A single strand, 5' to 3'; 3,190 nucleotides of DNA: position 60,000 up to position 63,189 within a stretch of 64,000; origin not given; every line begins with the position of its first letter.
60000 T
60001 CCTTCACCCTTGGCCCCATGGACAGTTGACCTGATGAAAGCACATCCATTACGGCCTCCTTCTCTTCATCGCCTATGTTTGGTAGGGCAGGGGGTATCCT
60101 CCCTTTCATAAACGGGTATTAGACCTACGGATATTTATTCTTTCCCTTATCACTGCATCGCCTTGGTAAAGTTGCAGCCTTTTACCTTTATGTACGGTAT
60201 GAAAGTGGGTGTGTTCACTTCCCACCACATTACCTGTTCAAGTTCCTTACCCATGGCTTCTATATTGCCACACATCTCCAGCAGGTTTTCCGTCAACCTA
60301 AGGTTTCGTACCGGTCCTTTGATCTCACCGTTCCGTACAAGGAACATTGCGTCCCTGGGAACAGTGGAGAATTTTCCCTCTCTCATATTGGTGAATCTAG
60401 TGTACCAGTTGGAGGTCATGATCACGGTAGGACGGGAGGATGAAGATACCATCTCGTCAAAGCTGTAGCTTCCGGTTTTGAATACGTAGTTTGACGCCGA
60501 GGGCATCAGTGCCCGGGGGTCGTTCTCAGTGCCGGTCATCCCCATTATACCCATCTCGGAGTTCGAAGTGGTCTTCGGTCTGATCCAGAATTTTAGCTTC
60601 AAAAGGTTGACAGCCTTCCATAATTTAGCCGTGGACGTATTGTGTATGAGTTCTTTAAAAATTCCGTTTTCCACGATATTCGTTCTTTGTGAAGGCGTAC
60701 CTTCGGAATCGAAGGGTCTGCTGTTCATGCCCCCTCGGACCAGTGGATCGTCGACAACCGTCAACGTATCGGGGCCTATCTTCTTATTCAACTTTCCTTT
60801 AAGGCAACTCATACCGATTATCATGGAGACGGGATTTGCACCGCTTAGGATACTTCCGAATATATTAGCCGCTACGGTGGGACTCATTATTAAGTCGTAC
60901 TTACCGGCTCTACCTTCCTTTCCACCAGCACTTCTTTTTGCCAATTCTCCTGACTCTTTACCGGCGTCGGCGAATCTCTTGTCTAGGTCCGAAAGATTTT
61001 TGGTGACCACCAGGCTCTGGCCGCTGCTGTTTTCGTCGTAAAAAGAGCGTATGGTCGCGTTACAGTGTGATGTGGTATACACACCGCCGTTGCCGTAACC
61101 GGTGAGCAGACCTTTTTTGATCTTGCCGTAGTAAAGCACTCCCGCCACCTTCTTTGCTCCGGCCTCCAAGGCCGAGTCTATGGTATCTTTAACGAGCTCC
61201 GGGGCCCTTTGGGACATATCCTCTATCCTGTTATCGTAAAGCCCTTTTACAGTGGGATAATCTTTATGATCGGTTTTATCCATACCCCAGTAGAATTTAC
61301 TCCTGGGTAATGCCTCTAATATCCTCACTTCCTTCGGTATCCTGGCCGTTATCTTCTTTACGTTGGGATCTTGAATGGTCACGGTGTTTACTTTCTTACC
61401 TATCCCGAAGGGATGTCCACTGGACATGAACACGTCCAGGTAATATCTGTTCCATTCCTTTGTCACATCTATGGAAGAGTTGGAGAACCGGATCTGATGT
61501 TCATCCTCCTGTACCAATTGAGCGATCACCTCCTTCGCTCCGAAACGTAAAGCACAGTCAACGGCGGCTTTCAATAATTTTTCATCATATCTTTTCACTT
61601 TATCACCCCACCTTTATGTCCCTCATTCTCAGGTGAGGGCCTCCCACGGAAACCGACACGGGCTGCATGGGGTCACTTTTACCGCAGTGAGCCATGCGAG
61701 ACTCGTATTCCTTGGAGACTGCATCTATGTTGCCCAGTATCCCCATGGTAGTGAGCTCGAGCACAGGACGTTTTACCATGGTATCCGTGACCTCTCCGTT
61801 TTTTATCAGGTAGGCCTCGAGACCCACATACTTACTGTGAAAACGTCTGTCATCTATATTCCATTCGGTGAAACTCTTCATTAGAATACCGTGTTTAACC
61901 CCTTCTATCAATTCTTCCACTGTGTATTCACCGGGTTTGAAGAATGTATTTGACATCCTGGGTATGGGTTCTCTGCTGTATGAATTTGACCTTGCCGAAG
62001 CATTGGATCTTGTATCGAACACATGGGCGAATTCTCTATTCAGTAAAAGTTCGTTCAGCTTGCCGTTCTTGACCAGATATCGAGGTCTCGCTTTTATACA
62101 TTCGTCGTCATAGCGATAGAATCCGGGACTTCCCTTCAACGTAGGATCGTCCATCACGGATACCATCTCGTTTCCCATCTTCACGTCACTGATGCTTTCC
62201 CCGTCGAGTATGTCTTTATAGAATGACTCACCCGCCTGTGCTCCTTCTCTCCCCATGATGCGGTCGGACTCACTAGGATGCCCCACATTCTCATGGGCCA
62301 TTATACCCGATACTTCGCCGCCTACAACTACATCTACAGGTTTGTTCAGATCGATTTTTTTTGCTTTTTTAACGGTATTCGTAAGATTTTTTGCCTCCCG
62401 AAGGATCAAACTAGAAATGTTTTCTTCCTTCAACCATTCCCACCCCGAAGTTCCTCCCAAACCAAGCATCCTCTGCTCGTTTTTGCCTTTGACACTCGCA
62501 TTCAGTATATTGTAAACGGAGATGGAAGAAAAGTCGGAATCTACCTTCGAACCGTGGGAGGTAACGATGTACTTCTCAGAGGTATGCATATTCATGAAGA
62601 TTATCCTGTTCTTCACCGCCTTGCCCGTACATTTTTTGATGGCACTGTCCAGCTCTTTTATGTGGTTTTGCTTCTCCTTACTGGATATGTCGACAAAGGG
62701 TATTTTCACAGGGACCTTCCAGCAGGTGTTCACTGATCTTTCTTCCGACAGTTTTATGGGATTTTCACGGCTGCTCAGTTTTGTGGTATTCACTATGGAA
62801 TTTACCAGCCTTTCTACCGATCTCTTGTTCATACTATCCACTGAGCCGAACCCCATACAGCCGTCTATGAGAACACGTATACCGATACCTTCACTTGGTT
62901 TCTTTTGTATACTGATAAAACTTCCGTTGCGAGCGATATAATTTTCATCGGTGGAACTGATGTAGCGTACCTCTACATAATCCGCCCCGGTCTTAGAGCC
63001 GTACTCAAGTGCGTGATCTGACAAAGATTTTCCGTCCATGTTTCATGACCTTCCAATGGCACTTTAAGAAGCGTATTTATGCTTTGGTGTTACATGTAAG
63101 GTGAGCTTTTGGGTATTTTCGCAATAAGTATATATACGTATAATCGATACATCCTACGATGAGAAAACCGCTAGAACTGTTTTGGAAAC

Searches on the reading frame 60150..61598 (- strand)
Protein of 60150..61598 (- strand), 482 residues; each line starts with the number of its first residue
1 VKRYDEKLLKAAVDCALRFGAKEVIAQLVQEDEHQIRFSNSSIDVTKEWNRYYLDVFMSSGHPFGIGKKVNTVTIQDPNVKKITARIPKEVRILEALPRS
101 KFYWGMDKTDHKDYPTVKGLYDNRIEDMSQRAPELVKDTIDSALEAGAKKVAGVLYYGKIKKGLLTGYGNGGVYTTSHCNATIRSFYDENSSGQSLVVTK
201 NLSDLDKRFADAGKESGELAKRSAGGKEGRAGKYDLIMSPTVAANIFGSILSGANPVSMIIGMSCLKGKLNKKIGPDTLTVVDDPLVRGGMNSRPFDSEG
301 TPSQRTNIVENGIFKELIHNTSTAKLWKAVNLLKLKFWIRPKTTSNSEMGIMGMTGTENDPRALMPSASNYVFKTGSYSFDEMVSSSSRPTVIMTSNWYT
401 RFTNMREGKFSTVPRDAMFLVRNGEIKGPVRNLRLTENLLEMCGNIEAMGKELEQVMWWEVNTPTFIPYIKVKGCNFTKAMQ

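Call 58: search_protein_families(library=ncbifam, proteins=[window:60150-61598:-], max_evalue=1e-10)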
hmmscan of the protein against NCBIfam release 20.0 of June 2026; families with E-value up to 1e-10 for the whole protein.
window:60150-61598:- (482 aa): 2 families
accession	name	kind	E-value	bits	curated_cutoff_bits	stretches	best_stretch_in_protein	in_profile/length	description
NF008268.0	PRK11040.1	equivalog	9.4e-18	64.1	438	1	152-324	163-331/446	metalloprotease PmbA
NF040952.1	Arch_mtprotase_TldD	equivalog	6.4e-15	54.8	635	0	226-321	208-304/443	zinc metalloprotease TldD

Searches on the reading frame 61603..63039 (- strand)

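Call 58: search_protein_families(library=ncbifam, proteins=[window:61603-63039:-], max_evalue=1e-10)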
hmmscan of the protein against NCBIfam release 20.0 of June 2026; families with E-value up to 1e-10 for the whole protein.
window:61603-63039:- (478 aa): 2 families
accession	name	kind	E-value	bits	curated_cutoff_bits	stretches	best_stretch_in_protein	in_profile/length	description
NF040952.1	Arch_mtprotase_TldD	equivalog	2e-61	208.1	635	1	11-478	4-443/443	zinc metalloprotease TldD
NF008006.0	PRK10735.1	equivalog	2.6e-30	105.3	513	1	19-478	33-478/481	metalloprotease TldD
